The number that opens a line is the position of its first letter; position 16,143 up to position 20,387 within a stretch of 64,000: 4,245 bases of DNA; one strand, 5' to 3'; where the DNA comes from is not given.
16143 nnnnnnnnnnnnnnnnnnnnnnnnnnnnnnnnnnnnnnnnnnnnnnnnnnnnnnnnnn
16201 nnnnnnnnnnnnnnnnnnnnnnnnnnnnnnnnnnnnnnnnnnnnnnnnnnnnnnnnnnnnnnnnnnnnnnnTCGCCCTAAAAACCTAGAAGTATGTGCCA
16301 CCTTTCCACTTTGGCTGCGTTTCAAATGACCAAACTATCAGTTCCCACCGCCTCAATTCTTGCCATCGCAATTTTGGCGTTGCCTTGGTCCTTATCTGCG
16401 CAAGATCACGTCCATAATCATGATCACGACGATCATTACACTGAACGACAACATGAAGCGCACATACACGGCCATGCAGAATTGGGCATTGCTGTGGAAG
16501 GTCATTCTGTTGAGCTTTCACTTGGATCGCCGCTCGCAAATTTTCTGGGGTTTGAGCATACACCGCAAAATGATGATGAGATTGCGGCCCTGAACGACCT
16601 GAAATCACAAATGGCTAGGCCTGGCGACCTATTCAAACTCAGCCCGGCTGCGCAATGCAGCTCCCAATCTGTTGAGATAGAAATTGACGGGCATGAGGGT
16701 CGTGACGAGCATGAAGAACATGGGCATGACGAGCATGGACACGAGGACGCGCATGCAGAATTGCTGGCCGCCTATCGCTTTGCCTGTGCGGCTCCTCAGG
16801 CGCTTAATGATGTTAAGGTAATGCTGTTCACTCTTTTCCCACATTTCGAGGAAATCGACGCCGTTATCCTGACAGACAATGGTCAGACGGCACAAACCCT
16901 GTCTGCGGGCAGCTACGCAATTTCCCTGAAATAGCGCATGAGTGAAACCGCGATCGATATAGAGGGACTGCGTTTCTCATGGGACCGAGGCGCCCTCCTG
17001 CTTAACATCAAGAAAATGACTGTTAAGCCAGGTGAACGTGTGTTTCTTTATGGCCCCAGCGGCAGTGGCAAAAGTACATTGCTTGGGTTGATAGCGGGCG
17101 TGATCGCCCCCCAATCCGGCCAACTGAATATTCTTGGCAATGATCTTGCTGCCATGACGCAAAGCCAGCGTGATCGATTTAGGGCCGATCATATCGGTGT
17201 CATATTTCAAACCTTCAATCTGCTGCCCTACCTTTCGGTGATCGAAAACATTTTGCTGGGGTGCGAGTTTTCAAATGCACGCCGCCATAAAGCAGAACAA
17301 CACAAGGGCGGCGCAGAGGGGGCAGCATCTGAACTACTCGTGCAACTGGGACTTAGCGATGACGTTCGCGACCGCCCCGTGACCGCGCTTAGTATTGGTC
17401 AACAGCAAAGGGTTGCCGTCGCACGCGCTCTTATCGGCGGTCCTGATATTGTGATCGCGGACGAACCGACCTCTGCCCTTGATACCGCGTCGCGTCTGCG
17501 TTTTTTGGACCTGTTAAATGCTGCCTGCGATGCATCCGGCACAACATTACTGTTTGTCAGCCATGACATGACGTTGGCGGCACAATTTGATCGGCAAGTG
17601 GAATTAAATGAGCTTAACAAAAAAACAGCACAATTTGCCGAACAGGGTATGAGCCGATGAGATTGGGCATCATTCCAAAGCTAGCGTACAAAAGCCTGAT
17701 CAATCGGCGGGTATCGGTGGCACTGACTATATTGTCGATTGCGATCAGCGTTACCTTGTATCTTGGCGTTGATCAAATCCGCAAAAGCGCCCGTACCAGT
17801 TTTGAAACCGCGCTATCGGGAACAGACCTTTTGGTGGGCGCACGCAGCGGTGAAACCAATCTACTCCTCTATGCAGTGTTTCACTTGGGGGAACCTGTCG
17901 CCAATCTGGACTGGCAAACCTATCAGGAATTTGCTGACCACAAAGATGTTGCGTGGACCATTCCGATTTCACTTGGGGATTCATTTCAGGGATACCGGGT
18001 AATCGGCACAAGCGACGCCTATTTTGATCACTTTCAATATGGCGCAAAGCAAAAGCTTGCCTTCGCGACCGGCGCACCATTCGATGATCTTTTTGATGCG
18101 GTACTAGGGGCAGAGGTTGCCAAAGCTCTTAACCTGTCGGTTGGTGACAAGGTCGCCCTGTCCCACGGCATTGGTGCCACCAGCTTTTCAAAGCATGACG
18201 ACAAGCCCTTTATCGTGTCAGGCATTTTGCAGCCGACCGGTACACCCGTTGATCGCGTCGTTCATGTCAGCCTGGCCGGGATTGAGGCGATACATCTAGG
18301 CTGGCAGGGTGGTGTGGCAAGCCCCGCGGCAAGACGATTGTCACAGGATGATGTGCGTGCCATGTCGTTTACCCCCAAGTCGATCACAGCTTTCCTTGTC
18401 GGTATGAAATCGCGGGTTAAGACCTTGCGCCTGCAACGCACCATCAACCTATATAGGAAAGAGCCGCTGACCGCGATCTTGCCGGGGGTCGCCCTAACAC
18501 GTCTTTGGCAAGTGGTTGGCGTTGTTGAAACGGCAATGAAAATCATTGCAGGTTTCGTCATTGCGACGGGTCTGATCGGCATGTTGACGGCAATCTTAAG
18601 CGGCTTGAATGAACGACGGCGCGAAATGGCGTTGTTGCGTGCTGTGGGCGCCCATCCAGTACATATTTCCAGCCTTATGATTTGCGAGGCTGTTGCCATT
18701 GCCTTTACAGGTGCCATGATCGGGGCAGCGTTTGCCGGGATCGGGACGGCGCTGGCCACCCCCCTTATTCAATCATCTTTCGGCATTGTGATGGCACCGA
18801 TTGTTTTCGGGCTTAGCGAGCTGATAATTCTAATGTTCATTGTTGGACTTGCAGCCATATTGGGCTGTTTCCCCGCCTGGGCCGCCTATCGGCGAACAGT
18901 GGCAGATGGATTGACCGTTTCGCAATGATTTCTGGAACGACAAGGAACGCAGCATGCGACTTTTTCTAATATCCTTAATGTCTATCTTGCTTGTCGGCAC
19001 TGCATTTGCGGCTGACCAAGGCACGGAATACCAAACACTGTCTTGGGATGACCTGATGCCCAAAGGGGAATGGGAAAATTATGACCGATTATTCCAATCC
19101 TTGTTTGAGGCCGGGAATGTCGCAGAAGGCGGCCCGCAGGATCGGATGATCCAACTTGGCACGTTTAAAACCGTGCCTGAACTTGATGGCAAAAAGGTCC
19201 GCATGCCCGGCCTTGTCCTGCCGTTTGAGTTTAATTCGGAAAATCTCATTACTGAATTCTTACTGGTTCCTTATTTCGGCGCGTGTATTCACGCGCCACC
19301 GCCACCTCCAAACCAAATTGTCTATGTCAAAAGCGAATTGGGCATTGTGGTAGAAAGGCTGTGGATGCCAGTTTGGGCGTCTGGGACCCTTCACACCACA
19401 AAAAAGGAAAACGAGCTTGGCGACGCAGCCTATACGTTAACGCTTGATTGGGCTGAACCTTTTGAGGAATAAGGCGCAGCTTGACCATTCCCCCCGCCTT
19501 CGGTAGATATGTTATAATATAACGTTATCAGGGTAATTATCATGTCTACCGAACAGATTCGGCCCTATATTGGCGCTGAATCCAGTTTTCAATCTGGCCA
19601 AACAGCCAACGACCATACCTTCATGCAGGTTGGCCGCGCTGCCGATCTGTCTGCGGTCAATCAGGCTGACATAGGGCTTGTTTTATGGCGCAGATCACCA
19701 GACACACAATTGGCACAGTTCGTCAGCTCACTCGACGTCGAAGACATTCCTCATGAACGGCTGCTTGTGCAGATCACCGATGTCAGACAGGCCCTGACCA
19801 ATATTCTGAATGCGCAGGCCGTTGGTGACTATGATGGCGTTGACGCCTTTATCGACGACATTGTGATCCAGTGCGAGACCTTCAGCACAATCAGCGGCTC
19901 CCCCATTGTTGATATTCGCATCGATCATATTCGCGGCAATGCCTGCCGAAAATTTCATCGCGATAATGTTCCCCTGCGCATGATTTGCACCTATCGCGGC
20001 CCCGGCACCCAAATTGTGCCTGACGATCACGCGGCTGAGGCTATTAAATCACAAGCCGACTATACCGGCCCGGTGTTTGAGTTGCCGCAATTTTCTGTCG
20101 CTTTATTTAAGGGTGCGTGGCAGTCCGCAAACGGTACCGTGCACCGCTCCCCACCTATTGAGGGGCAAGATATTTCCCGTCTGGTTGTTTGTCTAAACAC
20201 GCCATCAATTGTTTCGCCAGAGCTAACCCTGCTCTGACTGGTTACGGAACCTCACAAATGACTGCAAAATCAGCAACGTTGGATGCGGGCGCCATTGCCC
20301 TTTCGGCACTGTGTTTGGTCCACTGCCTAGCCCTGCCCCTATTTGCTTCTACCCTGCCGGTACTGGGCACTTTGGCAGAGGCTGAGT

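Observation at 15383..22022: Zinc module is bracketed by a ~92 bp direct repeat with a 32 bp nearly invariant core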

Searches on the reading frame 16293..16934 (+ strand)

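Call 7: search_protein_families(library=pfam, proteins=[window:16293-16934:+])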
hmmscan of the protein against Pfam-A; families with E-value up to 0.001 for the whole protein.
window:16293-16934:+ (213 aa): 1 family
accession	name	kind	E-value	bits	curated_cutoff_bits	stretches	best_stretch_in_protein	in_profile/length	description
PF10986.14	ZrgA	-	9.5e-49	165.9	27.4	1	56-211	1-160/161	ZrgA family zinc uptake protein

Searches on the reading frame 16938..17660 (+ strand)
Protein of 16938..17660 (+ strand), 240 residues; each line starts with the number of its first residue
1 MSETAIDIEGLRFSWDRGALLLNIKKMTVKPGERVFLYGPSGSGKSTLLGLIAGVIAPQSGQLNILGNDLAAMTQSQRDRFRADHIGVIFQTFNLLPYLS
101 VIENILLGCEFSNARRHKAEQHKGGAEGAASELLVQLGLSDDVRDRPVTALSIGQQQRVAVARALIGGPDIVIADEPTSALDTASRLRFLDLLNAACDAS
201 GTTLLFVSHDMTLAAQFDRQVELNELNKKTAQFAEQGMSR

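Call 7: search_protein_families(library=pfam, proteins=[window:16938-17660:+])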
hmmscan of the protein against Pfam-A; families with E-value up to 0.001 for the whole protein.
window:16938-17660:+ (240 aa): 4 families
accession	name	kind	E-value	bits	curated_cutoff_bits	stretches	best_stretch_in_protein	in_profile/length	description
PF00005.33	ABC_tran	-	7.2e-33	114.5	25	1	26-179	5-137/137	ABC transporter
PF13304.12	AAA_21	-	2.7e-08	34.7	27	0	141-213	228-302/304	AAA domain, putative AbiEii toxin, Type IV TA system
PF13555.12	AAA_29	-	3.1e-05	24.1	27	1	25-60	15-50/61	P-loop containing region of AAA domain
PF13191.12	AAA_16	-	0.0003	21.8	32.6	0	32-223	23-152/167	AAA ATPase domain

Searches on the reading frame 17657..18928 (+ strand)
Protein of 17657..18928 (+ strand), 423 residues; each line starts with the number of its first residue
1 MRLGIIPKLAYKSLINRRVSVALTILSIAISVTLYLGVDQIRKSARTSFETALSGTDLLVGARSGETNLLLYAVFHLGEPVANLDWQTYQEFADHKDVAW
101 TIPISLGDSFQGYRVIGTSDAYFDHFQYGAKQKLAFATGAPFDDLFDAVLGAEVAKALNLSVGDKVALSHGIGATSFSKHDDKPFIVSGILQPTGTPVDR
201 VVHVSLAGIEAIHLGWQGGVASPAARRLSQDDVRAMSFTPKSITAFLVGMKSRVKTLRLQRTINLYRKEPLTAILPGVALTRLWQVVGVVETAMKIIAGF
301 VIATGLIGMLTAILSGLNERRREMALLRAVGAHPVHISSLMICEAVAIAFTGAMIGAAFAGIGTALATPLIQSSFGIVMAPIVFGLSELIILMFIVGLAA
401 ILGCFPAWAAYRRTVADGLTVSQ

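Call 7: search_protein_families(library=pfam, proteins=[window:17657-18928:+])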
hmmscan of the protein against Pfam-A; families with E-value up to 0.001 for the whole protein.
window:17657-18928:+ (423 aa): 2 families
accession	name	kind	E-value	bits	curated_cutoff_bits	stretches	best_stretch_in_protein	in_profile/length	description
PF02687.27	FtsX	-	1.8e-12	47.8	25.5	1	296-413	2-118/120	FtsX-like permease C-terminal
PF12704.14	MacB_PCD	-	1.1e-08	36.1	27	1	22-209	2-176/207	MacB-like periplasmic core domain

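Call 79: find_homologous_proteins(query=window:17657-18928:+, max_evalue=1e-60)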
Query window:17657-18928:+ (423 aa): 7994 proteins with E <= 1e-60 among 8000 candidates; the best 120 are listed.
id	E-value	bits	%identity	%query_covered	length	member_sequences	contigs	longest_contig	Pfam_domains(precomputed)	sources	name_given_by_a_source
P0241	1.7e-269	912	100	100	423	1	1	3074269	PF02687.28,PF12704.15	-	-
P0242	4.1e-186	637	70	100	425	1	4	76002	PF02687.28,PF12704.15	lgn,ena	-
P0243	7.2e-178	610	67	98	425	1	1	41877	PF02687.28,PF12704.15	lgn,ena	-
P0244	7.3e-178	610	66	99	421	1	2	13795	PF02687.28,PF12704.15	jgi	-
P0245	8.5e-178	610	67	98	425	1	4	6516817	PF02687.28,PF12704.15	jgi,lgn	-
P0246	8.0e-175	600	66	99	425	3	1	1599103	PF02687.28,PF12704.15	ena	-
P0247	2.7e-153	529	61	98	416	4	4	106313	PF02687.28,PF12704.15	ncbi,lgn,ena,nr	ncbi:MAG: ABC transporter permease [Sphingomonadales bacterium]|nr:ABC transporter permease [Sphingo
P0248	6.0e-153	528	57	98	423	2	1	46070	PF02687.28,PF12704.15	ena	-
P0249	1.7e-152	527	56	98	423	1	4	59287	PF02687.28,PF12704.15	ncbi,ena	-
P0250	2.1e-152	526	56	98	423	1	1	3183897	PF02687.28,PF12704.15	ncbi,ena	-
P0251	4.5e-152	525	56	98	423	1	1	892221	PF02687.28,PF12704.15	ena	-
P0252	5.0e-152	525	57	98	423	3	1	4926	PF02687.28,PF12704.15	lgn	-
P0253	7.2e-152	525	57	98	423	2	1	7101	PF02687.28,PF12704.15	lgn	-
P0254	1.3e-151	524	56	98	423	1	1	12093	PF02687.28,PF12704.15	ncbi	-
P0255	2.4e-151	523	56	100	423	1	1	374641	PF02687.28,PF12704.15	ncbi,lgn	-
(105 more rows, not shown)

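Call 80: find_encoding_contigs(protein=P0242, flank=10000, max_places=1)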
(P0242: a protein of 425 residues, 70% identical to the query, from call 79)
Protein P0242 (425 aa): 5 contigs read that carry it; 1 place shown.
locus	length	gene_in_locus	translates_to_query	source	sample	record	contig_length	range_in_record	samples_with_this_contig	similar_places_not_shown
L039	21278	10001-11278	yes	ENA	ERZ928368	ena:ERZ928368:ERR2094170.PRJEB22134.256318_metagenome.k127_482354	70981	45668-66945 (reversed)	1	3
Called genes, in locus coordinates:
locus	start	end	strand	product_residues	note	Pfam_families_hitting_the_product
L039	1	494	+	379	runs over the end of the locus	PF04055:Radical_SAM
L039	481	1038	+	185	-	PF00583:Acetyltransf_1 (weak), PF21926:FeeM (faint), PF13444:Acetyltransf_5 (weak), PF13508:Acetyltransf_7 (weak)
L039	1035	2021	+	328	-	PF00586:AIRS, PF02769:AIRS_C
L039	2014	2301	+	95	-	-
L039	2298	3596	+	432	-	PF01494:FAD_binding_3 (weak), PF03486:HI0933_like (faint), PF07992:Pyr_redox_2, PF01266:DAO (weak), PF13450:NAD_binding_8 (weak), PF13454:NAD_binding_9 (faint), PF13738:Pyr_redox_3, PF13434:Lys_Orn_oxgnase (weak)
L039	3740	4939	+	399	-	PF13347:MFS_2 (faint), PF07690:MFS_1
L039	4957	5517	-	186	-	PF12802:MarR_2, PF01047:MarR (weak)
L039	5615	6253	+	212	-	PF02627:CMD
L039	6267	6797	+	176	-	PF00903:Glyoxalase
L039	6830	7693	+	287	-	PF13714:PEP_mutase, PF00463:ICL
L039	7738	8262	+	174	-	-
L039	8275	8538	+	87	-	-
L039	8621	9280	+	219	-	PF10986:ZrgA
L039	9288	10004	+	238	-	PF00005:ABC_tran, PF13304:AAA_21 (faint)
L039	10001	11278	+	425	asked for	PF12704:MacB_PCD, PF02687:FtsX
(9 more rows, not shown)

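Call 81: find_encoding_contigs(protein=P0245, flank=10000, max_places=1)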
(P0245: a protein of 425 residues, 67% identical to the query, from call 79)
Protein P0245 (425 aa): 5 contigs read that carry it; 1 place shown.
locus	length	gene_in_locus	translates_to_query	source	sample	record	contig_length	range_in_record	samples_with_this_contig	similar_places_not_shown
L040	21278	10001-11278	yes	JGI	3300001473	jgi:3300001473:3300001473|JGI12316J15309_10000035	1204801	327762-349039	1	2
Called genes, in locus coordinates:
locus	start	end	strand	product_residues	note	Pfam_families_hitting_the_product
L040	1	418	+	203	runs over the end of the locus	PF20026:DUF6434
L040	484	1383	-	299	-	PF01145:Band_7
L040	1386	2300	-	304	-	PF01145:Band_7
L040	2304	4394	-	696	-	PF03773:ArsP_1, PF01145:Band_7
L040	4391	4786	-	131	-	-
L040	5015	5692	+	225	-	PF08856:DUF1826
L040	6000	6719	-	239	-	PF13489:Methyltransf_23 (weak), PF08241:Methyltransf_11, PF08242:Methyltransf_12, PF13649:Methyltransf_25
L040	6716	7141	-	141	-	PF02082:Rrf2, PF13545:HTH_Crp_2 (weak)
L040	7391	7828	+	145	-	PF01475:FUR (weak)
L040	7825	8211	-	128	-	PF03203:MerC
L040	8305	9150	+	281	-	PF10986:ZrgA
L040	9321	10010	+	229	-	PF00005:ABC_tran, PF13304:AAA_21 (faint)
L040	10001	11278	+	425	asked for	PF12704:MacB_PCD, PF02687:FtsX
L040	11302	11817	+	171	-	PF11736:DUF3299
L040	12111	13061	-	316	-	PF12146:Hydrolase_4 (weak), PF00561:Abhydrolase_1, PF12697:Abhydrolase_6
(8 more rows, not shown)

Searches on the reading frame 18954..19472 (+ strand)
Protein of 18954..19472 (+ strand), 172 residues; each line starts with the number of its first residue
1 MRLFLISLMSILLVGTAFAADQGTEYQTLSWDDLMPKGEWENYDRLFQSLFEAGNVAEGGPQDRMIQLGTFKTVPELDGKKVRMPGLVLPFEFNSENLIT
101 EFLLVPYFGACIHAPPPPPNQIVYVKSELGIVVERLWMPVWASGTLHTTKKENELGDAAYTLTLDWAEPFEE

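Call 7: search_protein_families(library=pfam, proteins=[window:18954-19472:+])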
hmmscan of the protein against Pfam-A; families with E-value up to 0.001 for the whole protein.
window:18954-19472:+ (172 aa): 1 family
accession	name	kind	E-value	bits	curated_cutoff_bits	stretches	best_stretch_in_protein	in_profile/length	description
PF11736.14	DUF3299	-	5.1e-43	146.9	22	1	31-165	1-135/139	Protein of unknown function (DUF3299)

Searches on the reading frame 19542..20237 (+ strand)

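Call 7: search_protein_families(library=pfam, proteins=[window:19542-20237:+])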
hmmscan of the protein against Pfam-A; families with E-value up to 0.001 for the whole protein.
window:19542-20237:+ (231 aa): 1 family
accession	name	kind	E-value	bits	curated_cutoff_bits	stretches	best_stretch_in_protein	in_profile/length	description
PF08856.16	DUF1826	-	1.7e-43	149.3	22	1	33-218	4-201/202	Protein of unknown function (DUF1826)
